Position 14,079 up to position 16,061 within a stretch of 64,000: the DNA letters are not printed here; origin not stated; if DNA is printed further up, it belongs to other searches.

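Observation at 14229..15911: DsrL-like NAD(P)H:acceptor oxidoreductase directly after dsrABD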

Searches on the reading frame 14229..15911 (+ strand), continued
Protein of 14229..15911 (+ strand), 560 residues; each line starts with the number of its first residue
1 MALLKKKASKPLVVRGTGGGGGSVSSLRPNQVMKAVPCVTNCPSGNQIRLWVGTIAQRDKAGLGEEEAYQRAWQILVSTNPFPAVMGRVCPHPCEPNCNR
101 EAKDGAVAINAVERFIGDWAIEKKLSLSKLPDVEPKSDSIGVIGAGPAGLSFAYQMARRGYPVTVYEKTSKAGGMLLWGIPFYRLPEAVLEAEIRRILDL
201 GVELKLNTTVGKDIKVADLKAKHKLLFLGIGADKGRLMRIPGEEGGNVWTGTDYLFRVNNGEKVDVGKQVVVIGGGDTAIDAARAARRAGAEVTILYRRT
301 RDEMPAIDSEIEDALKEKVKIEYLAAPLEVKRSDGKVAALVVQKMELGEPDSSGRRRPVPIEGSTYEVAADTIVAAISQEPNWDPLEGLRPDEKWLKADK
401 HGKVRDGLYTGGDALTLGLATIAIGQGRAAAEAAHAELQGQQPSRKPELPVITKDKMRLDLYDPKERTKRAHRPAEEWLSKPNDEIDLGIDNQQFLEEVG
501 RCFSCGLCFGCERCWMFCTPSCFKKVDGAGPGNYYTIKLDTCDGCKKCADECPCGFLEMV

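Call 14: search_solved_structures(query=window:14229-15911:+, max_evalue=1e-60, show_alignments=5)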
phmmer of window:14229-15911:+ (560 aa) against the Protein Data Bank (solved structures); distinct sequences matched with E-value up to 1e-60: 8.
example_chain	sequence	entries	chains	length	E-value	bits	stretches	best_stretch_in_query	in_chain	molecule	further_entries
9bov_A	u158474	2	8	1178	3.2e-96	326.7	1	37-516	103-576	Molybdopterin oxidoreductase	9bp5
9n5u_A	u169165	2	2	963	7e-85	289.3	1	37-444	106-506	NfnA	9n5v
8oh5_C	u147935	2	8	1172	8.8e-80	272.4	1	37-507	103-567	Formate dehydrogenase-O, major subunit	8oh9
4ylf_B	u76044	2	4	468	7.1e-78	266.1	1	37-441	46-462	Dihydropyrimidine dehydrogenase subunit A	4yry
5jca_L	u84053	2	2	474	4.3e-77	263.6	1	34-439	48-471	NADH-dependent Ferredoxin:NADP Oxidoreductase (NfnI) subunit alpha | NADH-dependent Ferredoxin:NADP Oxidoreductase subunit alpha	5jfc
5vj7_A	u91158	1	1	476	9.3e-69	236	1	34-438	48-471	Oxidoreductase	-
2vdc_G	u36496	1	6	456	2.5e-62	214.8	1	37-440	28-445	GLUTAMATE SYNTHASE [NADPH] SMALL CHAIN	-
6s6s_G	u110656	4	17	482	3.1e-62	214.5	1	37-440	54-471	Glutamate synthase [NADPH] small chain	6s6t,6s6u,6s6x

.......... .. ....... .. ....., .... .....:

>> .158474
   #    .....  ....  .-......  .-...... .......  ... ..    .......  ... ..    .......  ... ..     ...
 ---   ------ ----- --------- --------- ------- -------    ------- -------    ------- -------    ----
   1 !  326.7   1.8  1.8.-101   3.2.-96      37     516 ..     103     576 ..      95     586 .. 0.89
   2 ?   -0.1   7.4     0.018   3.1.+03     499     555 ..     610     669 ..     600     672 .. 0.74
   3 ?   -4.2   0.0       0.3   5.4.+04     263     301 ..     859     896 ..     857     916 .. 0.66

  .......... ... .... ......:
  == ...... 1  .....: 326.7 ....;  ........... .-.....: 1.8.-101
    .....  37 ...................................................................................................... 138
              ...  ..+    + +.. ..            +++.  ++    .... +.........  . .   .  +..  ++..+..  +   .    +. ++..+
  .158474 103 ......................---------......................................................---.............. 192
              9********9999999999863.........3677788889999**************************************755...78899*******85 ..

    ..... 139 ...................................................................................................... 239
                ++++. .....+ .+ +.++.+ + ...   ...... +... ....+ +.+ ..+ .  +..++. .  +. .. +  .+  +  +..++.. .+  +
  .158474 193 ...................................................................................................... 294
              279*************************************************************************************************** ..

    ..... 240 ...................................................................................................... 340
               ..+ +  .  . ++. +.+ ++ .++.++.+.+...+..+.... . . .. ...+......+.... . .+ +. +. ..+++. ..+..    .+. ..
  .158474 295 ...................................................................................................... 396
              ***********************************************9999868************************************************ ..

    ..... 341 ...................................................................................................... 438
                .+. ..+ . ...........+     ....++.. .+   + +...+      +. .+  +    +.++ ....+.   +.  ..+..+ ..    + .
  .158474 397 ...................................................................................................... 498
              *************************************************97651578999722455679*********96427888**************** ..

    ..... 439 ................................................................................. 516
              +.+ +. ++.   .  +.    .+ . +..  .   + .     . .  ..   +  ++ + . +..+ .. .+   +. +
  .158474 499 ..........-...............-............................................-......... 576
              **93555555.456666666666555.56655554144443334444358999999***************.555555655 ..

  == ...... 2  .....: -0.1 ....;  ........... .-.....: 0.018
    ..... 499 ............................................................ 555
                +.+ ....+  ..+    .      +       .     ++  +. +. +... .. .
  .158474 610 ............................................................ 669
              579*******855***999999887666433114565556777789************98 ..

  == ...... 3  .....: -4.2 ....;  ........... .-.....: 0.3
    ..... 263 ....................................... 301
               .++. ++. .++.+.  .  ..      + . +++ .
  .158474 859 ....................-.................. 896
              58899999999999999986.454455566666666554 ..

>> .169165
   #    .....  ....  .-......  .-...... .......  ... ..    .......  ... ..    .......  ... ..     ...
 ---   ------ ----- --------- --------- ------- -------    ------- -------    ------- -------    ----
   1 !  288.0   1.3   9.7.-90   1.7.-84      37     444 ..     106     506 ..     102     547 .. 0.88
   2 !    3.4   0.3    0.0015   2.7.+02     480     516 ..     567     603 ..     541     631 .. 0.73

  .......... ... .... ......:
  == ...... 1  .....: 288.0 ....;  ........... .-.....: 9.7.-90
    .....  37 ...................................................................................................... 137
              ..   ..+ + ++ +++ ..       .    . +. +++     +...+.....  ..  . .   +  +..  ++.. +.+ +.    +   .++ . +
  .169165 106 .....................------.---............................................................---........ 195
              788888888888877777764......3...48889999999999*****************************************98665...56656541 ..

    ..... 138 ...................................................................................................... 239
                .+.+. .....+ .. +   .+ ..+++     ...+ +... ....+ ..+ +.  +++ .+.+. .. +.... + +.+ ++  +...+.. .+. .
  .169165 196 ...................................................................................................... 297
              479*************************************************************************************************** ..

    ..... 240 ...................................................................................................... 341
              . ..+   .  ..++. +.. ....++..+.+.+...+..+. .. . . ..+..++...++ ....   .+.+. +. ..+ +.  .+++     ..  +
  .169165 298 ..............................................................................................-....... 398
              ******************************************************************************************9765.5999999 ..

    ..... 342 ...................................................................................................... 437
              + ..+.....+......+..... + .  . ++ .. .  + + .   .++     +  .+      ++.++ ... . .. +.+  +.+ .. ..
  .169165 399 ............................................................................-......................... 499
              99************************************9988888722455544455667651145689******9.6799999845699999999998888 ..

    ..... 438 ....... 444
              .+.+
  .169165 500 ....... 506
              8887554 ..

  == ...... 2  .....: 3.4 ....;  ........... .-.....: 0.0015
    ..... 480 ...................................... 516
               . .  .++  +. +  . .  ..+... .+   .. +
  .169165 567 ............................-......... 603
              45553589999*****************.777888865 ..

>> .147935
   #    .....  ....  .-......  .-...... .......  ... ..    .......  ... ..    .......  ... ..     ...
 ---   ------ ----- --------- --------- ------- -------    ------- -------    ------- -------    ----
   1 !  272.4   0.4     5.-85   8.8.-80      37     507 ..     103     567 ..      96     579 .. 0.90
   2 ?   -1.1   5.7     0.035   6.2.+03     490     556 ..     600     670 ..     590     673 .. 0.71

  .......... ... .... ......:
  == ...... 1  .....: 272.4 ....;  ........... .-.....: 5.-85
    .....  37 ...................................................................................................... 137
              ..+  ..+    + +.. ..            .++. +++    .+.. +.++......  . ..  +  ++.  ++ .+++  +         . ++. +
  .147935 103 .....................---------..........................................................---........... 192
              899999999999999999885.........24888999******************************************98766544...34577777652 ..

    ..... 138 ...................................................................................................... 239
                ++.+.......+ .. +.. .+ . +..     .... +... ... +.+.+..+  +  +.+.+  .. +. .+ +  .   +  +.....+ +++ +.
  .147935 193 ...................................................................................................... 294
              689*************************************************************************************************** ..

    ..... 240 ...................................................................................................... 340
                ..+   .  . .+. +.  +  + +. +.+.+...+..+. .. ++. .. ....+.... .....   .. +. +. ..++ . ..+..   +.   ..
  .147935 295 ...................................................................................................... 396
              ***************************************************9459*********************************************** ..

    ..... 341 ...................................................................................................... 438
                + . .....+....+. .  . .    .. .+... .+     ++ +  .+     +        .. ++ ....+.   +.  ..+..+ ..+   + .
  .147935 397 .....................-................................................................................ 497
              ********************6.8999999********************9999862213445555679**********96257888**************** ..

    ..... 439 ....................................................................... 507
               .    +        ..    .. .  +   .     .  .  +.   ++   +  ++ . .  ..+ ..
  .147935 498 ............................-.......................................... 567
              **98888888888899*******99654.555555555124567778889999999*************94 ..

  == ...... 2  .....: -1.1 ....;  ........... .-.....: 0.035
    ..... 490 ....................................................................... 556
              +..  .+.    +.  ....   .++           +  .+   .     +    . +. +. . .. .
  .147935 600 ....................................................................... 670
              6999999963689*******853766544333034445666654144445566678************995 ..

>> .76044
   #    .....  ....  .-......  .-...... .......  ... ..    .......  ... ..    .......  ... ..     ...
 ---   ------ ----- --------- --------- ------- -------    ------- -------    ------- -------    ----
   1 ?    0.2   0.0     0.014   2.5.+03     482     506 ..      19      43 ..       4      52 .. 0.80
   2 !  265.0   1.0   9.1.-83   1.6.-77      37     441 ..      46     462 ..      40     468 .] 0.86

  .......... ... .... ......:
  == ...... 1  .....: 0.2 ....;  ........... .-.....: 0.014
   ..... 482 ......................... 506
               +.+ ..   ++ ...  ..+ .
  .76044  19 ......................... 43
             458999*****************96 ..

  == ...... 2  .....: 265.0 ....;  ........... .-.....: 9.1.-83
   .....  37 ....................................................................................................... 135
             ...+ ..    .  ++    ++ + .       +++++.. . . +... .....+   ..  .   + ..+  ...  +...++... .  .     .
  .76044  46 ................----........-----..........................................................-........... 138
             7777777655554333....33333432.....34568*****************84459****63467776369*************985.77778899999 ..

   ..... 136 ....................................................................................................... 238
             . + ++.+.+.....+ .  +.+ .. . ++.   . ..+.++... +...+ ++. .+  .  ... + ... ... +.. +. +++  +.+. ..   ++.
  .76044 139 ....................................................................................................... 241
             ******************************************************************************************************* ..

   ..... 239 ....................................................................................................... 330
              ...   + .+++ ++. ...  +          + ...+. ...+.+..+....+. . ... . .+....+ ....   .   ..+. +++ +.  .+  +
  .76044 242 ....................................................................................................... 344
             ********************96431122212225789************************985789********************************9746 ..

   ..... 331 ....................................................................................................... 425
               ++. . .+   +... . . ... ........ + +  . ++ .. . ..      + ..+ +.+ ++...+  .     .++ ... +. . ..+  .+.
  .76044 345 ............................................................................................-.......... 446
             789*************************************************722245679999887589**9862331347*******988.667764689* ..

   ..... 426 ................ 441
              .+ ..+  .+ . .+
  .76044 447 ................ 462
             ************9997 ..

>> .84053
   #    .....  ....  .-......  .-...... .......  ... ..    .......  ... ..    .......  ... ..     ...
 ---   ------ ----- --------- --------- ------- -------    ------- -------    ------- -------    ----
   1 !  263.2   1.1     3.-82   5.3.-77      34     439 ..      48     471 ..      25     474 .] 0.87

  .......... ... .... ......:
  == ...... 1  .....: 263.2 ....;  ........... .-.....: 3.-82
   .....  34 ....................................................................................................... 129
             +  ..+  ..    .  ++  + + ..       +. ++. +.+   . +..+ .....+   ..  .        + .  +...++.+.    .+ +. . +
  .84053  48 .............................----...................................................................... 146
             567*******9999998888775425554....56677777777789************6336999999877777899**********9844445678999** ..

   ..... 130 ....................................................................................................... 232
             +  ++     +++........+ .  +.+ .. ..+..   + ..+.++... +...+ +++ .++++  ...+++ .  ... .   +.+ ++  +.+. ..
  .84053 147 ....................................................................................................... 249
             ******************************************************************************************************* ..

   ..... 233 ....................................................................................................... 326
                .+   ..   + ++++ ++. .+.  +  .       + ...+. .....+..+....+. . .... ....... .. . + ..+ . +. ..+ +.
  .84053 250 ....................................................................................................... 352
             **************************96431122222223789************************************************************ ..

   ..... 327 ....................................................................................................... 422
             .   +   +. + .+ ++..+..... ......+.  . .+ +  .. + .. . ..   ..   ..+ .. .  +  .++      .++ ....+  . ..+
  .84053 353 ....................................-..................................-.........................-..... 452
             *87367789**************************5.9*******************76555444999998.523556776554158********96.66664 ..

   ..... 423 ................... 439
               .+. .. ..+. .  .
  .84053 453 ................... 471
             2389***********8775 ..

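Call 15: find_encoding_contigs(protein=P0001, flank=2000, max_places=3)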
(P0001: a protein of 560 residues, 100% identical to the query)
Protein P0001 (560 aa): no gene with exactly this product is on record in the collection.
